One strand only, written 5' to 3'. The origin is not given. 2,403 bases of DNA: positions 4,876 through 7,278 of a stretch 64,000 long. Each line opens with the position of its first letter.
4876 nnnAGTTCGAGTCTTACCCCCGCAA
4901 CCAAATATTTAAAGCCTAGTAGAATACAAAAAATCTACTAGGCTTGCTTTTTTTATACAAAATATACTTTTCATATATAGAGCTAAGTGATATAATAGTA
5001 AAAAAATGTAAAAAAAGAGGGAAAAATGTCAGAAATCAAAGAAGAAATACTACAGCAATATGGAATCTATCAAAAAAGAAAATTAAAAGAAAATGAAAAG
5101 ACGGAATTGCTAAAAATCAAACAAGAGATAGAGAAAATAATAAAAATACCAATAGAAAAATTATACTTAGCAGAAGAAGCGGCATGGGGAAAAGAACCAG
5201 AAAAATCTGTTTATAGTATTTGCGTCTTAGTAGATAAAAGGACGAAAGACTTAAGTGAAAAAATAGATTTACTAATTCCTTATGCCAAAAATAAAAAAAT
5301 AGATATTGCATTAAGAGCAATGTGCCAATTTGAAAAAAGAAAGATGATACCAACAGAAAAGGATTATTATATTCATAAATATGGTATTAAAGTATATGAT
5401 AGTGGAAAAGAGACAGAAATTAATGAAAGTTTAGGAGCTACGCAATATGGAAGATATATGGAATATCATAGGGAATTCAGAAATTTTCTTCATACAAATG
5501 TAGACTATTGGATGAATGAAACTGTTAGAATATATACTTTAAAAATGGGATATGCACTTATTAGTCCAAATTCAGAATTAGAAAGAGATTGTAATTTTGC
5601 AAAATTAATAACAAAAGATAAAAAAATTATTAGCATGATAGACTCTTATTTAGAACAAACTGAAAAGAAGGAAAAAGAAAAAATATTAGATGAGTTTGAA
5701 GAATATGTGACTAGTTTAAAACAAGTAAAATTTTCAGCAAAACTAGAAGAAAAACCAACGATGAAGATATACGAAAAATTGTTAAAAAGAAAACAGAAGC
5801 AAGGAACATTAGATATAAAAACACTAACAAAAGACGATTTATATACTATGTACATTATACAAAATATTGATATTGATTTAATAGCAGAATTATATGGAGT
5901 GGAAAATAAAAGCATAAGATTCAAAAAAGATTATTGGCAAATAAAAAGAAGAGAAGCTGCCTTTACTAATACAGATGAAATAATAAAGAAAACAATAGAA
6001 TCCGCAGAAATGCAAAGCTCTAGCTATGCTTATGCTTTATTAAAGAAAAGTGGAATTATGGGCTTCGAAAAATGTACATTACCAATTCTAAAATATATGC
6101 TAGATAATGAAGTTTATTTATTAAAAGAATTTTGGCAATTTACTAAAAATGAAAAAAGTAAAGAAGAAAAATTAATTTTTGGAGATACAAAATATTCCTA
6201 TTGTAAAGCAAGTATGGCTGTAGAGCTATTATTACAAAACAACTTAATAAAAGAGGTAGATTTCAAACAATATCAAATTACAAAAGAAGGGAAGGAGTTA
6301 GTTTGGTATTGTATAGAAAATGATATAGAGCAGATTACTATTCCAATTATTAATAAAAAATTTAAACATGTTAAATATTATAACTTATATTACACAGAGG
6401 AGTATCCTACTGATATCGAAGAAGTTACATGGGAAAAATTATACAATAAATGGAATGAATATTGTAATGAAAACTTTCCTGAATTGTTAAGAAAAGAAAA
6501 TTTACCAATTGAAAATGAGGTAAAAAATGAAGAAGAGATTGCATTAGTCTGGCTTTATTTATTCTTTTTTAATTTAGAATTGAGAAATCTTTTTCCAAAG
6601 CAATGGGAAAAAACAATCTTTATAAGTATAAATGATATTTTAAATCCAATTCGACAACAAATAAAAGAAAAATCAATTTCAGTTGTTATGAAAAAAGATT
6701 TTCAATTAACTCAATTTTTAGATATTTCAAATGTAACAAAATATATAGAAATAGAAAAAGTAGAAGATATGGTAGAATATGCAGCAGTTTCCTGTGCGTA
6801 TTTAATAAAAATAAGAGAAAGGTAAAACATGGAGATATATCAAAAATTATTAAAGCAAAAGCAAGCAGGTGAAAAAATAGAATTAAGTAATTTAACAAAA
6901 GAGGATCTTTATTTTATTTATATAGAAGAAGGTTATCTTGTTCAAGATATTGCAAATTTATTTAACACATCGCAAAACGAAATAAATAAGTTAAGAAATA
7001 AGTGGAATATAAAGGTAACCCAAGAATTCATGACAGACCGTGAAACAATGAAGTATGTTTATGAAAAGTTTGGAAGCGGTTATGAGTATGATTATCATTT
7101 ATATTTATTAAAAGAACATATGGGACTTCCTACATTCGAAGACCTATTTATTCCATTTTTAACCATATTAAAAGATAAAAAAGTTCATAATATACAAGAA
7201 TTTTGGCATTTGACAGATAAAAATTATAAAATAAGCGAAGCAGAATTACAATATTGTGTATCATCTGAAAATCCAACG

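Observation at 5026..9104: Unrecognised three-gene operon: a DUF3883 nuclease, a nuclease-less paralogue of its DNA-binding module, and a helical third protein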

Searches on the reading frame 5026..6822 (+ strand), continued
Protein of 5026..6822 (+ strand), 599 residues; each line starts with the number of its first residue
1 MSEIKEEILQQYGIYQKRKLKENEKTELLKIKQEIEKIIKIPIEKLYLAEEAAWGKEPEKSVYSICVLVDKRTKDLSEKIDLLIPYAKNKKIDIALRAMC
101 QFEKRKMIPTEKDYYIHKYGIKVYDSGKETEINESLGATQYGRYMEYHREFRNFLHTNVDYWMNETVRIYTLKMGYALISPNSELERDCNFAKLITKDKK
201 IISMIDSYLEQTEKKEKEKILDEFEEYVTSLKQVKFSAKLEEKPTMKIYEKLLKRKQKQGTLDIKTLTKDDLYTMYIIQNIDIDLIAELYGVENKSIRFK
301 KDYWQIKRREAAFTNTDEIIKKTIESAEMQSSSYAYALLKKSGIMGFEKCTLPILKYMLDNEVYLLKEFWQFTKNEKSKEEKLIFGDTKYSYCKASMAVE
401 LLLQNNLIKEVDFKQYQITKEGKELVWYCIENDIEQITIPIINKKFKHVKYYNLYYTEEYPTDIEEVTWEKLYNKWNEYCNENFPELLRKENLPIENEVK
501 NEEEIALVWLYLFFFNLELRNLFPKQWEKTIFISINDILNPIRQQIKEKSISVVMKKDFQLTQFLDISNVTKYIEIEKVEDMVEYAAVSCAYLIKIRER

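Call 46: fold_search(model_id=the predicted structure, library=pdb)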
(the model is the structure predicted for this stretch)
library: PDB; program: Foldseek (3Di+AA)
matches with E <= 10: 260; with E <= 0.001: 0
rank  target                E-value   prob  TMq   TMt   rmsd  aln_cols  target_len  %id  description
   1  6xz0                  8.6e-03  1.00  0.18  0.34  10.6       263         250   12  Crystal structure of spectinomycin adenyltransferase AAD(9) from Enterococcus faecialis with spectinomycin (released 2020-04-15)
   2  6sxj                  1.1e-02  1.00  0.19  0.36   9.7       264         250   11  Crystal structure of spectinomycin adenyltransferase AAD(9) from Enterococcus faecialis (released 2020-04-15)
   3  6xxq_A                3.5e-02  0.99  0.18  0.35  10.3       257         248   10  Crystal structure of spectinomycin adenyltransferase AAD(9) from Enterococcus faecialis with ATP and spectinomycin (released 2020-04-15)
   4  6m6u_F                5.4e-02  0.98  0.11  0.41   8.0       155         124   14  Crystal structure the toxin-antitoxin MntA-HpeT mutant-D39ED41E (released 2020-09-30)
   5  6un8_A                1.2e-01  0.96  0.21  0.41   8.2       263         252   10  Wild type ANT bound to neomycin (released 2020-05-06)
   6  6un8_B                1.2e-01  0.95  0.21  0.40   8.3       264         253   10  Wild type ANT bound to neomycin (released 2020-05-06)
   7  6p01_A                1.3e-01  0.92  0.20  0.39   8.3       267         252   10  Apo structure of the E52D mutant of ANT-4 (released 2020-01-29)
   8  6m6u_A                1.4e-01  0.90  0.11  0.38   7.6       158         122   14  Crystal structure the toxin-antitoxin MntA-HpeT mutant-D39ED41E (released 2020-09-30)
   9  5lpa_A                1.4e-01  0.90  0.18  0.31   9.8       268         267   10  AadA E87Q in complex with ATP, calcium and dihydrostreptomycin (released 2018-01-17)
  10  6nmk_A                1.5e-01  0.89  0.20  0.37   8.6       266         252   11  Binary complex structure of the T130K mutant of ANT-4'' with Neomycin (released 2020-01-15)
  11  1kny_A                1.6e-01  0.92  0.20  0.38   8.7       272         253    9  KANAMYCIN NUCLEOTIDYLTRANSFERASE (released 1996-08-17)
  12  5luh_B                1.8e-01  0.89  0.18  0.31  10.4       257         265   11  AadA E87Q in complex with ATP, calcium and streptomycin (released 2018-01-17)
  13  5luh_A                2.2e-01  0.84  0.18  0.31   9.7       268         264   11  AadA E87Q in complex with ATP, calcium and streptomycin (released 2018-01-17)
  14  6nmk_B                2.3e-01  0.84  0.20  0.38   8.6       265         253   10  Binary complex structure of the T130K mutant of ANT-4'' with Neomycin (released 2020-01-15)
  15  5g4a_A                2.5e-01  0.84  0.19  0.33  10.4       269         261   10  AadA in complex with ATP and magnesium (released 2017-11-29)
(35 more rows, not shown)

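Call 50: search_solved_structures(query=A2, max_evalue=10)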
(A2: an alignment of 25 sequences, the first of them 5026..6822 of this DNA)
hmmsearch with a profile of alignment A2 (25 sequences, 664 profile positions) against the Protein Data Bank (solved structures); distinct sequences matched with E-value up to 10: 2.
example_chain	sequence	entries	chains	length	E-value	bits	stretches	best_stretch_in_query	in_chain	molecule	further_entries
7r6r_A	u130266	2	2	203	1.4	10.4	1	282-341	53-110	Immunity repressor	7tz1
1oq1_A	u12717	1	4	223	2.3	9.6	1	329-362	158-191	Protein yesU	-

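Call 58: fold_search(model_id=the predicted structure, library=viral)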
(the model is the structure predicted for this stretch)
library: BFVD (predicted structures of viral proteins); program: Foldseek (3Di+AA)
matches with E <= 10: 249; with E <= 0.001: 0
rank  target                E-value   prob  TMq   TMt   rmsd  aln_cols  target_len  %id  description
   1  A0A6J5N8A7            2.2e-02  0.57  0.13  0.16  27.3       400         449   12  LETM1-like [uncultured Caudovirales phage]
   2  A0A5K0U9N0            3.0e-02  0.33  0.15  0.15  32.5       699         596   10  Nucleotidyltransferase domain-containing protein [Yasminevirus sp. GU-2018]
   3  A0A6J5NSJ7            3.3e-02  0.63  0.13  0.20  24.1       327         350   11  Uncharacterized protein [uncultured Caudovirales phage]
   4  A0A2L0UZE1            4.3e-02  0.20  0.12  0.09  29.6       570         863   10  Uncharacterized protein [Agrobacterium phage Atu_ph07]
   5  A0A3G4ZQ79            5.2e-02  0.28  0.15  0.17  32.1       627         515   13  Nucleotidyltransferase [Terrestrivirus sp.]
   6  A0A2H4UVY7            6.5e-02  0.11  0.13  0.08  35.1       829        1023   11  Uncharacterized protein [Bodo saltans virus]
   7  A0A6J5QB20            7.4e-02  0.63  0.14  0.19  15.4       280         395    9  Uncharacterized protein [uncultured Caudovirales phage]
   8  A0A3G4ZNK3            8.1e-02  0.92  0.15  0.34  14.4       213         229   14  Polymerase nucleotidyl transferase domain-containing protein [Terrestrivirus sp.]
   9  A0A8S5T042            8.5e-02  0.21  0.14  0.16  30.7       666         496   11  Uncharacterized protein [Myoviridae sp. ctWb16]
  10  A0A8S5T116            8.9e-02  0.12  0.12  0.12  26.8       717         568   10  Uncharacterized protein [Myoviridae sp. ctWb16]
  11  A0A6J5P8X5            1.0e-01  0.57  0.15  0.11  29.6       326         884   12  Uncharacterized protein [uncultured Caudovirales phage]
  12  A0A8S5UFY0            1.2e-01  0.47  0.13  0.26  19.7       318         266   12  Putative nucleotidyltransferase [Myoviridae sp. ctshb19]
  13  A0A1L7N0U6            1.3e-01  0.91  0.18  0.31  16.6       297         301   10  Polymerase nucleotidyl transferase domain-containing protein [Ralstonia phage RP12]
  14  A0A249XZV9            1.7e-01  0.66  0.15  0.33  27.1       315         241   10  (no name in the UniProt tables at hand)
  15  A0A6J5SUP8            1.8e-01  0.57  0.13  0.19  21.1       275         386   14  Uncharacterized protein [uncultured Caudovirales phage]
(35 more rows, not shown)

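Call 75: search_protein_families(library=padloc, alignment_id=A4, max_evalue=1e-10)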
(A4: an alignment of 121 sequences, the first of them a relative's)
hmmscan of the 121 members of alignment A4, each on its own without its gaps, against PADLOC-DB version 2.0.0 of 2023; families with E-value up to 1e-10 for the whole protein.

A. member 1, L021:3176-4645:- (490 aa): 0 families

B. families by the number of members that match (of 121 scanned): 322 families (the first 25 are shown)
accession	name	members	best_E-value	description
PDLC04134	mad2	4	2.9e-42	mads_2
PDLC04135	mad3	4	2.9e-32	mads_3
PDLC03507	REase_II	3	8.5e-97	Type II restriction enzyme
PDLC03292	MTase_II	3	2e-76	Type II methyltransferase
PDLC03287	MTase_II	3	1e-48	Type II methyltransferase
PDLC03383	MTase_II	2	9.2e-87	Type II methyltransferase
PDLC03722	oMTase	2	1.6e-39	orphan methyltransferase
PDLC02707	PbeA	2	9.1e-34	PbeA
PDLC03032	MTase_I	2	1.5e-21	Type I methyltransferase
PDLC03294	MTase_II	2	8.8e-19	Type II methyltransferase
PDLC02914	ATPase-Toprim_I-B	2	2e-15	-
PDLC03735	oMTase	2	2.2e-15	orphan methyltransferase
PDLC03264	MTase_II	2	2.2e-12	Type II methyltransferase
PDLC05023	PDC-S46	1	2.7e-240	-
PDLC03021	MTase_I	1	1.5e-188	Type I methyltransferase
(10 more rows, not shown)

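Call 77: search_dna_similar(query=window:5026-6822:+, collection=phages, mode=protein, max_evalue=0.001, max_rows=10)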
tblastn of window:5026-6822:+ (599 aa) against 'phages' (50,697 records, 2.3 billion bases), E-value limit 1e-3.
No match.

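Call 78: search_dna_similar(query=window:5026-6822:+, collection=plasmids, mode=protein, max_evalue=0.001, max_rows=10)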
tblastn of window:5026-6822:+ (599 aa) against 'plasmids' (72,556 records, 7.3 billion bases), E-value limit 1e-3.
No match.

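Call 80: find_related_loci(query=A2, collection=viral_contigs, flank=8000)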
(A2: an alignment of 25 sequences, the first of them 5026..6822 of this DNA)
Query A2 (599 aa) in viral_contigs; peptide patterns used: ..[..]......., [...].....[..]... (x = any residue, [..] = any of these).
21 stretches matched a pattern, but none encodes a relative of the query by tblastn (E <= 1e-3).

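Call 84: search_protein_families(library=pfam, proteins=[L012:9411-9806:+], max_evalue=1)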
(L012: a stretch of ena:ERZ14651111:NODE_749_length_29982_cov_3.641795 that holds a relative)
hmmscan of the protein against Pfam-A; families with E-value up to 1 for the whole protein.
L012:9411-9806:+ (132 aa): 1 family
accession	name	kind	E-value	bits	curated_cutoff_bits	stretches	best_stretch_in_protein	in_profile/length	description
PF14323.11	GxGYxYP_C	-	0.0043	17.3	27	1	58-117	76-135/242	GxGYxYP putative glycoside hydrolase C-terminal domain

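Call 87: find_related_loci(query=A2, collection=metagenome_contigs, flank=6000)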
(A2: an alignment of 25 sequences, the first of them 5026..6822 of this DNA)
Query A2 (599 aa) in metagenome_contigs; peptide patterns used: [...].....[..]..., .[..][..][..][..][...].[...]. (x = any residue, [..] = any of these).
363 stretches matched a pattern; 6 encode a relative of the query (tblastn E <= 1e-3); 6 distinct loci.
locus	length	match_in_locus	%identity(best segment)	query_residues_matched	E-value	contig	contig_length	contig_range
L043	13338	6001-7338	35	2-454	4e-73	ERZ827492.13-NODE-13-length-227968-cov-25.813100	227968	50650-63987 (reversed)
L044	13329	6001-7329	37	4-454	1e-72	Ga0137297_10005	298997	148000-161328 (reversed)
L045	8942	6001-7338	35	2-454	3e-72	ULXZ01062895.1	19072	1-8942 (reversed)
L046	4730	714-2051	35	2-454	2e-72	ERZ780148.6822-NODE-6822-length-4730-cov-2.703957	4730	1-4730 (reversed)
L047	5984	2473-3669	34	16-426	4e-60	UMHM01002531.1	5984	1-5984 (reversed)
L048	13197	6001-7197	35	16-426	5e-62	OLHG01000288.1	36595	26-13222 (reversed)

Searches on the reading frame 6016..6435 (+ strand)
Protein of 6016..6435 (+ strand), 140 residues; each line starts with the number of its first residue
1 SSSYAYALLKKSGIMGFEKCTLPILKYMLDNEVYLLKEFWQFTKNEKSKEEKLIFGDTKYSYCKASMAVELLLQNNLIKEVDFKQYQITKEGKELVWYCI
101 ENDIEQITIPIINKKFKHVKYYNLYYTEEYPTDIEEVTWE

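Call 84: search_protein_families(library=pfam, proteins=[window:6016-6435:+], max_evalue=1)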
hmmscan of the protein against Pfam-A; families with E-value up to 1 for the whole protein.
window:6016-6435:+ (140 aa): 3 families
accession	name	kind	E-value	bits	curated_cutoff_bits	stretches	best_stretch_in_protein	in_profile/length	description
PF14947.12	HTH_45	-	0.012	16.1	25.5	1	59-96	30-66/77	Winged helix-turn-helix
PF14338.12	Mrr_N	-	0.024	15.2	29.5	1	18-95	2-84/87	Mrr N-terminal domain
PF07381.18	EarA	-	0.15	12.3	22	1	56-96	48-87/90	EarA-like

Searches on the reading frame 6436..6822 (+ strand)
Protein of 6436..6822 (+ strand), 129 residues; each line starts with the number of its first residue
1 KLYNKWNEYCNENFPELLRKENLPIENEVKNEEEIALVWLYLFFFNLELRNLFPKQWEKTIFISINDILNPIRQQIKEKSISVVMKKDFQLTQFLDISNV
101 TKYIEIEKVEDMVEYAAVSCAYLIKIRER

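Call 84: search_protein_families(library=pfam, proteins=[window:6436-6822:+], max_evalue=1)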
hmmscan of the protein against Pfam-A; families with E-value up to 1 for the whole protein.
window:6436-6822:+ (129 aa): 1 family
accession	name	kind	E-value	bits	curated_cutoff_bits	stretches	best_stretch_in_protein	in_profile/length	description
PF21664.2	TBPIP_C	-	0.065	13.7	27.2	1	82-114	34-66/115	TBP-interacting protein, C-terminal domain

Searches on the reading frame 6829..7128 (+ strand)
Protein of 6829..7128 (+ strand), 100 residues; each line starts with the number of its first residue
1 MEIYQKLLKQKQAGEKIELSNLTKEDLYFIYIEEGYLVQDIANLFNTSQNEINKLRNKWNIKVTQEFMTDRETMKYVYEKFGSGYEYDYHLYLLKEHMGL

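Call 84: search_protein_families(library=pfam, proteins=[window:6829-7128:+], max_evalue=1)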
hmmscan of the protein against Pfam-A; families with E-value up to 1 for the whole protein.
window:6829-7128:+ (100 aa): 2 families
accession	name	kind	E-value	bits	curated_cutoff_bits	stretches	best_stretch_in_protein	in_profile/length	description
PF05317.16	Thermopsin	-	0.011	15.7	25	1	34-87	76-130/256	Thermopsin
PF04297.20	UPF0122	-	0.17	12.6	22.7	0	2-81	12-74/101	Putative helix-turn-helix protein, YlxM / p13 like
